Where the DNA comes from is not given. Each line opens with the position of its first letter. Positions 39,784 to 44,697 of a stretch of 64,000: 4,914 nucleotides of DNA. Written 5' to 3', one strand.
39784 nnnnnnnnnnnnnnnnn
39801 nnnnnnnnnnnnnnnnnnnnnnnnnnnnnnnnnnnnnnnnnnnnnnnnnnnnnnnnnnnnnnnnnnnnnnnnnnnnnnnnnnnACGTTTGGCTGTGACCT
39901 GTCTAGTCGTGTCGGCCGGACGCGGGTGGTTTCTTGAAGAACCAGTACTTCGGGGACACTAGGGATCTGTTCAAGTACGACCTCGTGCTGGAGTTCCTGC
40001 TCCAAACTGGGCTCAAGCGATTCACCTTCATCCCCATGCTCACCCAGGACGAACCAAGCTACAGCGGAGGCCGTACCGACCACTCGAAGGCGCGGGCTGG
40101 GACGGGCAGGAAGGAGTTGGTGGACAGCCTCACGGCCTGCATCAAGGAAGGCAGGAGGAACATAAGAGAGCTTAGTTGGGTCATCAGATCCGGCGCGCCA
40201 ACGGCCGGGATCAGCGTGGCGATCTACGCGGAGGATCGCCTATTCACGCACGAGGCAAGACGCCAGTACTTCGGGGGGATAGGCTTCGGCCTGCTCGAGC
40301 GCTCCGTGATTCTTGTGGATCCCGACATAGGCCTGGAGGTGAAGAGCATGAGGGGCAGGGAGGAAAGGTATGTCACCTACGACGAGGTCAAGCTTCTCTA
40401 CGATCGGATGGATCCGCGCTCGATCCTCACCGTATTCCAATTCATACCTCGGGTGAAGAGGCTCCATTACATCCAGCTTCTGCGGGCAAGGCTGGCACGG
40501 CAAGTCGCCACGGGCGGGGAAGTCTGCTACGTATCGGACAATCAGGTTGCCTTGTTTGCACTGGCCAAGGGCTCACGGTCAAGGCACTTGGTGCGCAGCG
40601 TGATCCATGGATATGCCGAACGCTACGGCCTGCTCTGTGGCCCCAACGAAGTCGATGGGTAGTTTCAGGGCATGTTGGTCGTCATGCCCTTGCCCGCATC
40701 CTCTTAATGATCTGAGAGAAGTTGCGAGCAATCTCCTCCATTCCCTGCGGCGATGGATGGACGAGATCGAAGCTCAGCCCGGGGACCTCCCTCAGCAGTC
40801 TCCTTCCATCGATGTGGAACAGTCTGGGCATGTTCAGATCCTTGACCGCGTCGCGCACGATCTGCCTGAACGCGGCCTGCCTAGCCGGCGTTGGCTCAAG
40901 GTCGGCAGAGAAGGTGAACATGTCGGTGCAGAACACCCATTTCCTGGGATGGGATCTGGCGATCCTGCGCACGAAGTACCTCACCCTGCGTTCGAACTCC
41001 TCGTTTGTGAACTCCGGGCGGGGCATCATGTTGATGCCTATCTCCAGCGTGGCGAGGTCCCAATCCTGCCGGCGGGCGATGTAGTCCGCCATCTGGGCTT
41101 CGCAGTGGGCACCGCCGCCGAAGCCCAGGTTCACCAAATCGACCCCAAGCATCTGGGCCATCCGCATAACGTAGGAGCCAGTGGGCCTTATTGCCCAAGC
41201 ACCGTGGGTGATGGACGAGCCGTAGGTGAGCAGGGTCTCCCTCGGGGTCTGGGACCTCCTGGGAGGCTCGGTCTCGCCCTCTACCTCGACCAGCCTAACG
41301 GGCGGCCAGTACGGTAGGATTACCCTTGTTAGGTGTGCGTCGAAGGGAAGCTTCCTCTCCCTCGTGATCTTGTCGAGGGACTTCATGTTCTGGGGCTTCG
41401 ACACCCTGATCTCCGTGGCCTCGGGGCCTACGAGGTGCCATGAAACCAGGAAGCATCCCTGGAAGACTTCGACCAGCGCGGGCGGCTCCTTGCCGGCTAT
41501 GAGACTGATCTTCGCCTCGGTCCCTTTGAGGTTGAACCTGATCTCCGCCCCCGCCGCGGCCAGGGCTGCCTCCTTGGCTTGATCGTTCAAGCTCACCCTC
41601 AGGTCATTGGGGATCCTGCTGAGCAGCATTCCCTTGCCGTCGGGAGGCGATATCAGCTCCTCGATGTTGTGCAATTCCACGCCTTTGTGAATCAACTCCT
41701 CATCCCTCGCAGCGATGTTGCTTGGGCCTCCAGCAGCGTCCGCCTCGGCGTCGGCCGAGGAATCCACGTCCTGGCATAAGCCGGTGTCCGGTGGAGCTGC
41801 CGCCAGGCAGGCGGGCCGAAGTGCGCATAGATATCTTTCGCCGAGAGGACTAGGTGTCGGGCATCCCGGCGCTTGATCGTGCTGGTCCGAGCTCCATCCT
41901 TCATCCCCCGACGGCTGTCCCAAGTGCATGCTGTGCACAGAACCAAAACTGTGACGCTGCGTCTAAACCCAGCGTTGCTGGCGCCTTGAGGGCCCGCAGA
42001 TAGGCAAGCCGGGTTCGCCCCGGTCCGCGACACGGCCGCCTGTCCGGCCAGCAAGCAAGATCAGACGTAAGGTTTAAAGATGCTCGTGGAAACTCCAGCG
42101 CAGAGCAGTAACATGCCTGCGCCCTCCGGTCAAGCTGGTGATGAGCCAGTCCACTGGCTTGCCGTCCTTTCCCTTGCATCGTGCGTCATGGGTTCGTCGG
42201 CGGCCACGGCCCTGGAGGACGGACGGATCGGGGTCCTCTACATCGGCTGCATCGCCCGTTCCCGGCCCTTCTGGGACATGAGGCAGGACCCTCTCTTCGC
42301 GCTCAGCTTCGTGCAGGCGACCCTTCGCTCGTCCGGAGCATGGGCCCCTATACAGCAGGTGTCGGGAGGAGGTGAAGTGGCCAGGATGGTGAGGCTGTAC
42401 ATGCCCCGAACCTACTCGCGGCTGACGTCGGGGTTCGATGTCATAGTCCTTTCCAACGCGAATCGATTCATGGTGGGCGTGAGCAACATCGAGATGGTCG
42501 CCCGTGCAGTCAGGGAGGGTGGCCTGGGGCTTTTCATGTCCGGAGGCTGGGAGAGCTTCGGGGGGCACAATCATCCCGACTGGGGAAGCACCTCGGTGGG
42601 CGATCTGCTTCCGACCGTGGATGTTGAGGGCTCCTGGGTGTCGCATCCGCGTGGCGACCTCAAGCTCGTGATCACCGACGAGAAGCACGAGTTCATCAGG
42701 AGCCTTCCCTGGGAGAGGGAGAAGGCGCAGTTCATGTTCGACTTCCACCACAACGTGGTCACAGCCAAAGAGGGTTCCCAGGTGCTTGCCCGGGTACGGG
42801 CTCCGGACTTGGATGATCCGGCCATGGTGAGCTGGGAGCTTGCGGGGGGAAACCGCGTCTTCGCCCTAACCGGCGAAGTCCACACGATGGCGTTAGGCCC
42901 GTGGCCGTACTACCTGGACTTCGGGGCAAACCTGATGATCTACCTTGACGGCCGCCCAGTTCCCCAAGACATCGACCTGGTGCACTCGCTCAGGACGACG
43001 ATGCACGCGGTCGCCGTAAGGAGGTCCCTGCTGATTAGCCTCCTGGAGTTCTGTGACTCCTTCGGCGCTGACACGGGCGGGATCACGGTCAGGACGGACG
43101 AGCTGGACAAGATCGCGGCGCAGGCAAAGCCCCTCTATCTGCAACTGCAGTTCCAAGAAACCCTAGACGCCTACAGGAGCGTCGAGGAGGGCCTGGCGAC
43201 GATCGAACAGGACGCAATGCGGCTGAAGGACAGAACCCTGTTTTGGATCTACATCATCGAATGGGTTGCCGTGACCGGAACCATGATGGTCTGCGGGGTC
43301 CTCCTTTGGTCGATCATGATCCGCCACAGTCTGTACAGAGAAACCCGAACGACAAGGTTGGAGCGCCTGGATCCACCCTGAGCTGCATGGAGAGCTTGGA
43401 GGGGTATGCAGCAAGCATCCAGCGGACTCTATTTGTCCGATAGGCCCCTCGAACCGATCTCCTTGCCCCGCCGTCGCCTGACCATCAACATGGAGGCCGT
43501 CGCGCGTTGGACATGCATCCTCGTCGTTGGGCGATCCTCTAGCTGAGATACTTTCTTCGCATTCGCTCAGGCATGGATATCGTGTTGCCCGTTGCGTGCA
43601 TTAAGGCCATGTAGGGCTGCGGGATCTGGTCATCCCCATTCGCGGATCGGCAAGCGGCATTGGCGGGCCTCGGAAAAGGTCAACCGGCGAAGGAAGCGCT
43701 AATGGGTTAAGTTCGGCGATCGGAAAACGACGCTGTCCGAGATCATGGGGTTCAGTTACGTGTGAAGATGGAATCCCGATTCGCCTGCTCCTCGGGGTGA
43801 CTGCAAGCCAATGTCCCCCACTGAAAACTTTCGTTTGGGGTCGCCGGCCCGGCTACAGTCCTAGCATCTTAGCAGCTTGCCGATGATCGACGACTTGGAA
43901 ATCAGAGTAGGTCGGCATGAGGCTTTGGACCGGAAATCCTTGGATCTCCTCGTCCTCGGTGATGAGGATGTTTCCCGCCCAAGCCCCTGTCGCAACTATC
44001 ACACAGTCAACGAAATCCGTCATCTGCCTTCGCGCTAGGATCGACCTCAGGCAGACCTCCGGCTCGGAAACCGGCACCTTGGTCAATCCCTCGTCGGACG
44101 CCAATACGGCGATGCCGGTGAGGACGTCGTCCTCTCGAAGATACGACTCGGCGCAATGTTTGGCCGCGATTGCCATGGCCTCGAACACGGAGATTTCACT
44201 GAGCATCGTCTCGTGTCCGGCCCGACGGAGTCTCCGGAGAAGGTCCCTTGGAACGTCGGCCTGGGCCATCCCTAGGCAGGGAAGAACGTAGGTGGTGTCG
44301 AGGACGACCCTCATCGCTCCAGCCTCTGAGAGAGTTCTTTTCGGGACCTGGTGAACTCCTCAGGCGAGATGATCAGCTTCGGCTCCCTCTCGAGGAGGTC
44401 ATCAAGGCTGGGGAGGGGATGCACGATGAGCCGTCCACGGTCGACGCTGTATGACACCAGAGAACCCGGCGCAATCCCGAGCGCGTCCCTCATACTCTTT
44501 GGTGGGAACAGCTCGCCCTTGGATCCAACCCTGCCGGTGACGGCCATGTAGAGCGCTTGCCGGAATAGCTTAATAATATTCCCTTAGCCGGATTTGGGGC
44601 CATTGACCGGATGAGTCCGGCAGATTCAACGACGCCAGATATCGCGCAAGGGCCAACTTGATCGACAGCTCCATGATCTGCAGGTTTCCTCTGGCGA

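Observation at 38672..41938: Four-gene block of unknowns: regulator, beta-helix, RlmJ-like-but-degenerate protein, SGNH hydrolase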

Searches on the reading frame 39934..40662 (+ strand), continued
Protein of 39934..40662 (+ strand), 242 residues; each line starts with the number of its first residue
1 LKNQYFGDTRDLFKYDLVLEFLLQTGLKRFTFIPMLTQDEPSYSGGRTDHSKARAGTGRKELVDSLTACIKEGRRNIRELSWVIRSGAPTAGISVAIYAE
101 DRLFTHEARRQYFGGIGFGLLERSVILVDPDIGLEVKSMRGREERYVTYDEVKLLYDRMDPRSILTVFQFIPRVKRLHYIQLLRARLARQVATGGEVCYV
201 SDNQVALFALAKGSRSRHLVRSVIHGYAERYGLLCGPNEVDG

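Call 93: find_encoding_contigs(protein=P0447, flank=6000, max_places=6)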
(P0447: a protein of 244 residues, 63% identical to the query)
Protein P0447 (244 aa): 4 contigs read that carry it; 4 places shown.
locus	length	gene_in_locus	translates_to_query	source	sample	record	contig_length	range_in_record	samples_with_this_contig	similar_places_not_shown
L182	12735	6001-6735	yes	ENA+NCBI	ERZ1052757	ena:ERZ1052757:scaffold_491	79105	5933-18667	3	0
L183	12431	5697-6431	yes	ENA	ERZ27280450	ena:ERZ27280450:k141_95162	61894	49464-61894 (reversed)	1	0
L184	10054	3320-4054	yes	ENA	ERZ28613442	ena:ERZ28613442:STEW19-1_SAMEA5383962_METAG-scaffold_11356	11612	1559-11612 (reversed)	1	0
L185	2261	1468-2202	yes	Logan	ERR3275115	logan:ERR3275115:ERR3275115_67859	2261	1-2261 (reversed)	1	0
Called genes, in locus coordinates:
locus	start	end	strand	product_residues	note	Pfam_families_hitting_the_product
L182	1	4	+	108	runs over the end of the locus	PF08279:HTH_11, PF13412:HTH_24 (weak)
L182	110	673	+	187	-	PF00657:Lipase_GDSL, PF13472:Lipase_GDSL_2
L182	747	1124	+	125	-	PF03733:YccF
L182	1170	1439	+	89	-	PF06961:DUF1294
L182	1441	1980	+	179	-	PF10469:AKAP7_NLS (weak), PF02834:LigT_PEase, PF13563:2_5_RNA_ligase2, PF02834:LigT_PEase (weak)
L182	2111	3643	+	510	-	PF12161:HsdM_N, PF02384:N6_Mtase, PF01170:UPF0020, PF07669:Eco57I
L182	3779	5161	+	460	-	PF01420:Methylase_S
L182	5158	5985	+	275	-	PF18734:HEPN_AbiU2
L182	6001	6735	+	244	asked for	-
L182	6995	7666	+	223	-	-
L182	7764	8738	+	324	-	-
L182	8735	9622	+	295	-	PF01844:HNH, PF14279:HNH_5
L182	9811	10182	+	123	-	PF04480:DUF559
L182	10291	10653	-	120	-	PF04221:RelB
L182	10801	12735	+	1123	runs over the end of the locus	PF04313:HSDR_N, PF00270:DEAD, PF04851:ResIII, PF18766:SWI2_SNF2, PF00271:Helicase_C, PF08463:EcoEI_R_C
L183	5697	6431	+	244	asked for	-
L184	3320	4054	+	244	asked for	-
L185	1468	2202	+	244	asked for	-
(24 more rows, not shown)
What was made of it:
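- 15 nt downstream of HEPN_AbiU2, between hsdS and hsdR of a type I R-M locus (call 93);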

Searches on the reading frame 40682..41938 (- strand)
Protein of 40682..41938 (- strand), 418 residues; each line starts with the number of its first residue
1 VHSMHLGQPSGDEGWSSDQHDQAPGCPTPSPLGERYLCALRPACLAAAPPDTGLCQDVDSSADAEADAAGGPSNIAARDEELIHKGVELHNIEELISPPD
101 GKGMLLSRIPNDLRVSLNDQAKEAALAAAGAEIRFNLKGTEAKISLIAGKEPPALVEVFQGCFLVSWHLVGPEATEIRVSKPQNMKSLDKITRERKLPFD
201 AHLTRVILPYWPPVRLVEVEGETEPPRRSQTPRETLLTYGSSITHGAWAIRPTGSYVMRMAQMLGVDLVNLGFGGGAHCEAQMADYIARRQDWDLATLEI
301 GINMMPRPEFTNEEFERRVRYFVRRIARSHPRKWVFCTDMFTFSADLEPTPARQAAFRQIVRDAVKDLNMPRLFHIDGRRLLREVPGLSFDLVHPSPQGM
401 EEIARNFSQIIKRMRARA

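Call 3: search_protein_families(library=pfam, proteins=[window:40682-41938:-], max_evalue=0.1)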
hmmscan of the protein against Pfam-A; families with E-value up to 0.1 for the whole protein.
window:40682-41938:- (418 aa): 3 families
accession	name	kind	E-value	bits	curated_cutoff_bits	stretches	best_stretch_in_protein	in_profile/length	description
PF13472.12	Lipase_GDSL_2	-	2.5e-15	57.9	32.9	1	239-401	2-177/178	GDSL-like Lipase/Acylhydrolase family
PF14606.12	Lipase_GDSL_3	-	1.1e-14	55.6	27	1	236-412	4-178/178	GDSL-like Lipase/Acylhydrolase family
PF00657.28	Lipase_GDSL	-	0.00028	21.6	23.6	1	240-406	5-207/208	GDSL-like Lipase/Acylhydrolase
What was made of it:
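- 40682..41695 (-): 337-aa SGNH/GDSL hydrolase (the ORF can be extended to 41938) with an N-terminal domain of about 155 aa and unknown family; convergent with the 242-aa gene, 19-nt gap. Pfam Lipase_GDSL_2 at 2.5e-15 and Lipase_GDSL_3 at 1.1e-14 (call 3).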

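Call 4: search_protein_families(library=ncbifam, proteins=[window:40682-41938:-], max_evalue=0.1)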
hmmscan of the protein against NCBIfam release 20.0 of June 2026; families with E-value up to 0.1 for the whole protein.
window:40682-41938:- (418 aa): 0 families

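Call 5: search_protein_families(library=padloc, proteins=[window:40682-41938:-], max_evalue=0.1)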
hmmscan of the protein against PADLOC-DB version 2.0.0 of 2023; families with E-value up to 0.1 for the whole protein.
window:40682-41938:- (418 aa): 0 families

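Call 7: search_protein_families(library=phrogs, proteins=[window:40682-41938:-], max_evalue=0.1)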
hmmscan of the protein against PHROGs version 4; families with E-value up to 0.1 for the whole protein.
window:40682-41938:- (418 aa): 1 family
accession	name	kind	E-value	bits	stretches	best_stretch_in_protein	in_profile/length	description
phrog_6102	-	moron, auxiliary metabolic gene and host takeover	0.021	14.5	1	224-412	21-226/442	lipase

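Call 90: search_protein_families(library=ncbifam, proteins=[window:40682-41695:-], max_evalue=0.1)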
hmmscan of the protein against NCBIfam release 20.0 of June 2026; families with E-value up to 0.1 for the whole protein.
window:40682-41695:- (337 aa): 0 families

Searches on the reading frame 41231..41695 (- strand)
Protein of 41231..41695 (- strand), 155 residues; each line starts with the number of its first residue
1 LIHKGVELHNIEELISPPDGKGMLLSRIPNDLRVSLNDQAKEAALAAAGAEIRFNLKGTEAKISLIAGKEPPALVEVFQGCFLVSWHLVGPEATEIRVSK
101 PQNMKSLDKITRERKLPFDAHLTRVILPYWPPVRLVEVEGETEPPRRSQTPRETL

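Call 38: search_protein_families(library=pfam, proteins=[window:41231-41695:-], max_evalue=1)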
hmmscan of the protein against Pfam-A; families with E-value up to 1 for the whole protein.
window:41231-41695:- (155 aa): 0 families
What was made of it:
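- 40682..41695 (-): The N-terminal 155 aa have no Pfam hit (call 38).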

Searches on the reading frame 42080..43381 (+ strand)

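Call 3: search_protein_families(library=pfam, proteins=[window:42080-43381:+], max_evalue=0.1)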
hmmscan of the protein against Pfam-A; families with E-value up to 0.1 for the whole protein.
window:42080-43381:+ (433 aa): 2 families
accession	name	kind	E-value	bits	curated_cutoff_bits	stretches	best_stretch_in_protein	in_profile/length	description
PF07090.17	GATase1_like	-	4.1e-06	27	27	1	136-258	96-211/247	Putative glutamine amidotransferase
PF24157.1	DUF7408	-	0.02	15.3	27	0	100-148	19-67/174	Domain of unknown function (DUF7408)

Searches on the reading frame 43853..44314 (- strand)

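Call 3: search_protein_families(library=pfam, proteins=[window:43853-44314:-], max_evalue=0.1)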
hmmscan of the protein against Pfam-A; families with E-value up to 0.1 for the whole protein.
window:43853-44314:- (153 aa): 2 families
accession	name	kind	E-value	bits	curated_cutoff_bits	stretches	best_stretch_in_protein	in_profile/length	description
PF01850.27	PIN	-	0.00052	21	23.6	1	4-124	2-114/120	PIN domain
PF01266.30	DAO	-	0.067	13.1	27.9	1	101-129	194-224/353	FAD dependent oxidoreductase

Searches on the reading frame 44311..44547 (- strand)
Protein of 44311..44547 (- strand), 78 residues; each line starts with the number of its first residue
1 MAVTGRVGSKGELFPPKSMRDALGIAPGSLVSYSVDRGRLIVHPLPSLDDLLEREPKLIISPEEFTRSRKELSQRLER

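Call 3: search_protein_families(library=pfam, proteins=[window:44311-44547:-], max_evalue=0.1)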
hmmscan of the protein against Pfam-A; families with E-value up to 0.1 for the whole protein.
window:44311-44547:- (78 aa): 1 family
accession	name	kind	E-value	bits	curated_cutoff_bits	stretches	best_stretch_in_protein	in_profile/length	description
PF04014.23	MazE_antitoxin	-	7.9e-05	23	24.7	1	16-45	13-43/48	Antidote-toxin recognition MazE, bacterial antitoxin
